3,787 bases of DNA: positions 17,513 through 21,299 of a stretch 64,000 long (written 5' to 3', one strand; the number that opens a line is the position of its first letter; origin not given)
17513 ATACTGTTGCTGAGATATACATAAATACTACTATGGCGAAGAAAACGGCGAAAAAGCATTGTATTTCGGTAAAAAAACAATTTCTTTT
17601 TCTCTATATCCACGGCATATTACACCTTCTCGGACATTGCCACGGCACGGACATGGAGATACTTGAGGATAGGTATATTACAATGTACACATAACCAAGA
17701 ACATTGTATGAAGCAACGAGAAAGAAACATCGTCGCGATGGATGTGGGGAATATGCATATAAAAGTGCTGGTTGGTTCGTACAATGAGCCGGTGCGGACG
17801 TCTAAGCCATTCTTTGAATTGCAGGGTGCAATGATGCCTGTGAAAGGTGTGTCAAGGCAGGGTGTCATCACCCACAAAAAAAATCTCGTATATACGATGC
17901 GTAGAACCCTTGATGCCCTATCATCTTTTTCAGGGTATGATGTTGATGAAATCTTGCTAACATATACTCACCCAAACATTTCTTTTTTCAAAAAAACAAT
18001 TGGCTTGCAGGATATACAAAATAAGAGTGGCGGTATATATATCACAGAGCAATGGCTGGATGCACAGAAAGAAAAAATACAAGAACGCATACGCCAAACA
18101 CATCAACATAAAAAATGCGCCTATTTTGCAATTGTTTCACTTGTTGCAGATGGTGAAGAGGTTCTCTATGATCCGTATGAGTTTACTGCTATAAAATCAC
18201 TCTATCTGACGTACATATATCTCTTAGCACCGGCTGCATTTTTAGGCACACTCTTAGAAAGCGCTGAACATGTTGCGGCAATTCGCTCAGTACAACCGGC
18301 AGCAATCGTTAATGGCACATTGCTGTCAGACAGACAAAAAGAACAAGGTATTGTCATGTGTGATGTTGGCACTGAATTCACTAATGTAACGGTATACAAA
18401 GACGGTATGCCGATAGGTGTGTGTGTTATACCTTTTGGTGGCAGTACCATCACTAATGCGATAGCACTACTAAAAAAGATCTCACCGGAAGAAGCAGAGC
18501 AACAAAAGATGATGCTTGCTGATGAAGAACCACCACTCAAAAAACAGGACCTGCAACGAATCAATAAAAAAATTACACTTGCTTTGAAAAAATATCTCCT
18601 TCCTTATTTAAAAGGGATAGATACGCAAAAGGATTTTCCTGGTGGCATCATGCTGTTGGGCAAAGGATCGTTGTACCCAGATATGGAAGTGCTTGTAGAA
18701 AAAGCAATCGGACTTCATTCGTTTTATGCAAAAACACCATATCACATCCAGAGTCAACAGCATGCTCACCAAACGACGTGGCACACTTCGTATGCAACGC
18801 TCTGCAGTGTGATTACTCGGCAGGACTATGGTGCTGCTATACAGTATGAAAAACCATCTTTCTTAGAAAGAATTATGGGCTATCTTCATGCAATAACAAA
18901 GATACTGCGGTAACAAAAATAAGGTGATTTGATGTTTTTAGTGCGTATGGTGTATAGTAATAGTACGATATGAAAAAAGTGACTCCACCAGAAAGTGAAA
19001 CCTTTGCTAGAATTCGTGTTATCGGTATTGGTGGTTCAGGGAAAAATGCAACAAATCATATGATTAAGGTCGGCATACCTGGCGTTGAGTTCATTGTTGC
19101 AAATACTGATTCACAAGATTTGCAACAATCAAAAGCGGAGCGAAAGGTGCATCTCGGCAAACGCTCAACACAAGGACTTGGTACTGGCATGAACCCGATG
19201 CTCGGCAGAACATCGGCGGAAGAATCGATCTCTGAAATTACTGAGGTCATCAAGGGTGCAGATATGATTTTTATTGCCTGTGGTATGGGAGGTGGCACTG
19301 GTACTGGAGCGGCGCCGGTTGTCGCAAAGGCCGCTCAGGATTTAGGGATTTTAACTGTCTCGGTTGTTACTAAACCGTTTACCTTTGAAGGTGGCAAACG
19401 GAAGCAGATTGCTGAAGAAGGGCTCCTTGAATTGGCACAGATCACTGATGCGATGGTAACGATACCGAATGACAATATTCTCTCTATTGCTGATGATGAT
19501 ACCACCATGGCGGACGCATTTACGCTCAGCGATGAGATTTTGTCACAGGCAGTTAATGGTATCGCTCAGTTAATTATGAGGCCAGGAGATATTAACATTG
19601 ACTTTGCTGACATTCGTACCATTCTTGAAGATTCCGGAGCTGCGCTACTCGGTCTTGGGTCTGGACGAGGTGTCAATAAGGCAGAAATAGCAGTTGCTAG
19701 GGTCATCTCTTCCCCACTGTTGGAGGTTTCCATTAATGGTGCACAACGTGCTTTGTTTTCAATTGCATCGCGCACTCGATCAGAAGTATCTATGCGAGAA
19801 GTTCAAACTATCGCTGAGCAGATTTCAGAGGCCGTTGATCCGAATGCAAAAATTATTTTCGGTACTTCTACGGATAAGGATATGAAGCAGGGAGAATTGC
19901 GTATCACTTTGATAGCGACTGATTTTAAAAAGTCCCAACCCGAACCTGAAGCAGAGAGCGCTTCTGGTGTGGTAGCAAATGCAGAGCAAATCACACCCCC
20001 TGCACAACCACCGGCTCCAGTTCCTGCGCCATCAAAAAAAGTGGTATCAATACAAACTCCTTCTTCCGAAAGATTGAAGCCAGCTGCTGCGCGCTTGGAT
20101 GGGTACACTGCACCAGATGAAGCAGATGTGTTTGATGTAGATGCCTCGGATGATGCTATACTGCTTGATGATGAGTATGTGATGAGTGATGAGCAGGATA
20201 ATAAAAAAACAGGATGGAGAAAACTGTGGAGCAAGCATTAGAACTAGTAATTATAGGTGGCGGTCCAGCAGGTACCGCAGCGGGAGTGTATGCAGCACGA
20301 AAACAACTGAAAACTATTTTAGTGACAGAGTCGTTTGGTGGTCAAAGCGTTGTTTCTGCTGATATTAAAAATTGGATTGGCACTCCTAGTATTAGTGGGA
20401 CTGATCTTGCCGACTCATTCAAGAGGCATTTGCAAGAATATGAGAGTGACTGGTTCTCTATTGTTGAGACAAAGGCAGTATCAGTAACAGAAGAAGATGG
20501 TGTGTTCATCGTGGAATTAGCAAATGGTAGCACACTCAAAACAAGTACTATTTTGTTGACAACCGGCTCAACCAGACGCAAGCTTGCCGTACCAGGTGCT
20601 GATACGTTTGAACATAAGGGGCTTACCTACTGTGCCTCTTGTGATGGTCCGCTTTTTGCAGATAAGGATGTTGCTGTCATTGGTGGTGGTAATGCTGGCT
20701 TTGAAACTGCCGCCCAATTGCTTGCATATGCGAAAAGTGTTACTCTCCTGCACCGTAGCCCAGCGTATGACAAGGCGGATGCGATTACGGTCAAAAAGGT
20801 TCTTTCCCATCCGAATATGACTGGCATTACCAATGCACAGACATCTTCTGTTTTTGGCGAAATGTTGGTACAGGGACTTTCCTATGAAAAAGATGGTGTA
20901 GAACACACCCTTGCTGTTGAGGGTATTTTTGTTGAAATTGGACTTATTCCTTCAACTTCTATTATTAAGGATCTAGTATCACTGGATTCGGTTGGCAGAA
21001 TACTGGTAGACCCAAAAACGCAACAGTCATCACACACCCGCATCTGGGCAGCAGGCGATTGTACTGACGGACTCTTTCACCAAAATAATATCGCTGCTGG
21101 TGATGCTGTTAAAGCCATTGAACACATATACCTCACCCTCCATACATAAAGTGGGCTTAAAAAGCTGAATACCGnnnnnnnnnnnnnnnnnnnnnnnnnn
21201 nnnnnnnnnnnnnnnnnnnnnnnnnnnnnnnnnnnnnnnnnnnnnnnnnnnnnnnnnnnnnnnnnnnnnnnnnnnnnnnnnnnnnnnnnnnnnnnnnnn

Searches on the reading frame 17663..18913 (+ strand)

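Call 7: search_protein_families(library=pfam, proteins=[window:17663-18913:+], max_evalue=0.0001)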
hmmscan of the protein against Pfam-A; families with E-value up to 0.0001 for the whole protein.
window:17663-18913:+ (416 aa): 2 families
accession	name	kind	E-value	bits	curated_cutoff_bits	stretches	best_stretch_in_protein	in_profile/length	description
PF14450.12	FtsA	-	1.2e-12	48.7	31.8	1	231-379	1-124/127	Cell division protein FtsA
PF11104.14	PilM_2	-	9.4e-08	31.8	27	1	218-370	170-319/340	Type IV pilus assembly protein PilM;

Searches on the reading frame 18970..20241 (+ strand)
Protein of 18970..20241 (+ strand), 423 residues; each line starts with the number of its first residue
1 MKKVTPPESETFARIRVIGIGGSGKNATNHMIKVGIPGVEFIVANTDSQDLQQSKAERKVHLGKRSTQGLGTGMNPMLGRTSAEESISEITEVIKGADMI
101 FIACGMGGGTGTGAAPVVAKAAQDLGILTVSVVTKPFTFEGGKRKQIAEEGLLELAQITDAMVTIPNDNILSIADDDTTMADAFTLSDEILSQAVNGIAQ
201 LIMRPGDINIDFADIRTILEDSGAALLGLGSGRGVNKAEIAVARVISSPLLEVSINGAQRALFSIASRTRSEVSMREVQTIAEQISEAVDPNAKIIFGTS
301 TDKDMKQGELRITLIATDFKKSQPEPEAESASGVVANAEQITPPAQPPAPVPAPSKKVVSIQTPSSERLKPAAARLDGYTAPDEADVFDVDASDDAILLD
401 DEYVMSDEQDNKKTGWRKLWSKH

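Call 7: search_protein_families(library=pfam, proteins=[window:18970-20241:+], max_evalue=0.0001)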
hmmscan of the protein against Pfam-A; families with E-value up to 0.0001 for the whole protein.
window:18970-20241:+ (423 aa): 2 families
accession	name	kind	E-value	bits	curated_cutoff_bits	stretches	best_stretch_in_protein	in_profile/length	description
PF00091.31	Tubulin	-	2e-44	152.6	33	1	15-174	2-189/190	Tubulin/FtsZ family, GTPase domain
PF12327.13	FtsZ_C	-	2e-23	82.9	27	1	223-320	1-95/95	FtsZ family, C-terminal domain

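Call 32: list_cluster_members(proteins=[P0001, P0024, window:18970-20241:+, window:7579-10026:-, window:29707-30543:-])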
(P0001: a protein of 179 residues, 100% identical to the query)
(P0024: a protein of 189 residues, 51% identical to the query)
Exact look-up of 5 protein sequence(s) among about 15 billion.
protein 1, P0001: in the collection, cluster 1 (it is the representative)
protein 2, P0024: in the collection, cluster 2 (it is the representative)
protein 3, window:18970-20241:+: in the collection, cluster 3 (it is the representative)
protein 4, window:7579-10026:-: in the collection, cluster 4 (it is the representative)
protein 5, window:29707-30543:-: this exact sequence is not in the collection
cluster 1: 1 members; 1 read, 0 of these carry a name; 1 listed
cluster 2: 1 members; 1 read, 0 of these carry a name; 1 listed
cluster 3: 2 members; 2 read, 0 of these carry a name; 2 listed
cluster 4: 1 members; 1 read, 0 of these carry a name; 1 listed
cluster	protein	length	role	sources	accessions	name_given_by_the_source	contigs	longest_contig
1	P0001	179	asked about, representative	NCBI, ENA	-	-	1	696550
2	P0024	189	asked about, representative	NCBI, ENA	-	-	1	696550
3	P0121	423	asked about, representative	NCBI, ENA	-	-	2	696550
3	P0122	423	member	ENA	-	-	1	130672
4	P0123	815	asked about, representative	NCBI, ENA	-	-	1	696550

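Call 76: find_homologous_proteins(query=window:18970-20241:+, max_evalue=1e-60)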
Query window:18970-20241:+ (423 aa): 7959 proteins with E <= 1e-60 among 8000 candidates; the best 120 are listed.
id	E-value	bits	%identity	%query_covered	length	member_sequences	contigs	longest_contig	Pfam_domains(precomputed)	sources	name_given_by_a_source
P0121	3.9e-267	904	100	100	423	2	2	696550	PF00091.32,PF12327.14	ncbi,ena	-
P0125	1.8e-232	790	88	100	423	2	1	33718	PF00091.32,PF12327.14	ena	-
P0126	5.6e-229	778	86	100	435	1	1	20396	PF00091.32,PF12327.14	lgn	-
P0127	6.5e-225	765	86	100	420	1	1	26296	PF00091.32,PF12327.14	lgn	-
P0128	2.6e-216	736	83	100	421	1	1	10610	PF00091.32,PF12327.14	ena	-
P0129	2.3e-214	730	82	100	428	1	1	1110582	PF00091.32,PF12327.14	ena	-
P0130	3.6e-214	729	82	100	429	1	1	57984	PF00091.32,PF12327.14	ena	-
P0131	3.7e-214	729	82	100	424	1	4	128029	PF00091.32,PF12327.14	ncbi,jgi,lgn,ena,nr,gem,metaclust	ncbi:MAG: cell division protein FtsZ [Candidatus Kaiserbacteria bacterium]|nr:cell division protein 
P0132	4.2e-214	729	82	100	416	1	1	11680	PF00091.32,PF12327.14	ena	-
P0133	4.0e-211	719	81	100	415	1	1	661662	PF00091.32,PF12327.14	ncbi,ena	-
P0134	4.5e-211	719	80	100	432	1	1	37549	PF00091.32,PF12327.14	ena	-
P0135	1.1e-209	715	80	100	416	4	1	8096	PF00091.32,PF12327.14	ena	-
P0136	1.7e-209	714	81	100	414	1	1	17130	PF00091.32,PF12327.14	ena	-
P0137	4.8e-205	699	81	100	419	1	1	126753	PF00091.32,PF12327.14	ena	-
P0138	9.3e-203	692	79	100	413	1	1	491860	PF00091.32,PF12327.14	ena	-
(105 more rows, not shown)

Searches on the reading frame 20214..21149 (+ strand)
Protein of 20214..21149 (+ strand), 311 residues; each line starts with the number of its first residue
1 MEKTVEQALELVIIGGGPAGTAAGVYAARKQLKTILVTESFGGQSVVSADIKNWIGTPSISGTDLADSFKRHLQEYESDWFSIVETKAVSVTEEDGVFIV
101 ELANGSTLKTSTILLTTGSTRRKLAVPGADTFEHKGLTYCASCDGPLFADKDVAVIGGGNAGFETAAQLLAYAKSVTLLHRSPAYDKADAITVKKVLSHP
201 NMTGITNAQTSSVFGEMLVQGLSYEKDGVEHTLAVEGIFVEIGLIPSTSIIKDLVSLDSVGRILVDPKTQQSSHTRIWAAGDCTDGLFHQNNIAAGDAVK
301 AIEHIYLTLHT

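Call 7: search_protein_families(library=pfam, proteins=[window:20214-21149:+], max_evalue=0.0001)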
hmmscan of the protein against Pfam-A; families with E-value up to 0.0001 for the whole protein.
window:20214-21149:+ (311 aa): 10 families
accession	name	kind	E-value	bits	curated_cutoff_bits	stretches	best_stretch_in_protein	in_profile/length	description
PF07992.20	Pyr_redox_2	-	5.5e-42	144.6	26.1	1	11-291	3-284/291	Pyridine nucleotide-disulphide oxidoreductase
PF13738.12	Pyr_redox_3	-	2e-19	70.4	30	1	85-281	101-305/305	Pyridine nucleotide-disulphide oxidoreductase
PF12831.13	FAD_oxidored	-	1.9e-10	41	27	1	11-75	2-70/416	FAD dependent oxidoreductase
PF01134.28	GIDA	-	4.1e-10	39.7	22.1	0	11-41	2-32/391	Glucose inhibited division protein A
PF00890.30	FAD_binding_2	-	8.5e-09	35.5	20.4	1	11-74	2-65/414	FAD binding domain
PF03486.20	HI0933_like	-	2.1e-08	34.4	50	0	152-184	2-34/244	HI0933-like protein Rossmann domain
PF00070.33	Pyr_redox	-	4.9e-08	33.8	22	1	153-213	2-66/82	Pyridine nucleotide-disulphide oxidoreductase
PF01266.30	DAO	-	4.2e-06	27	27.9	0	152-183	1-32/353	FAD dependent oxidoreductase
PF01946.23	Thi4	-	2.4e-05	24.1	26.2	0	10-42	19-54/235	Thi4 family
PF13454.12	NAD_binding_9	-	3.3e-05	24.4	21.8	0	66-119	100-154/155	FAD-NAD(P)-binding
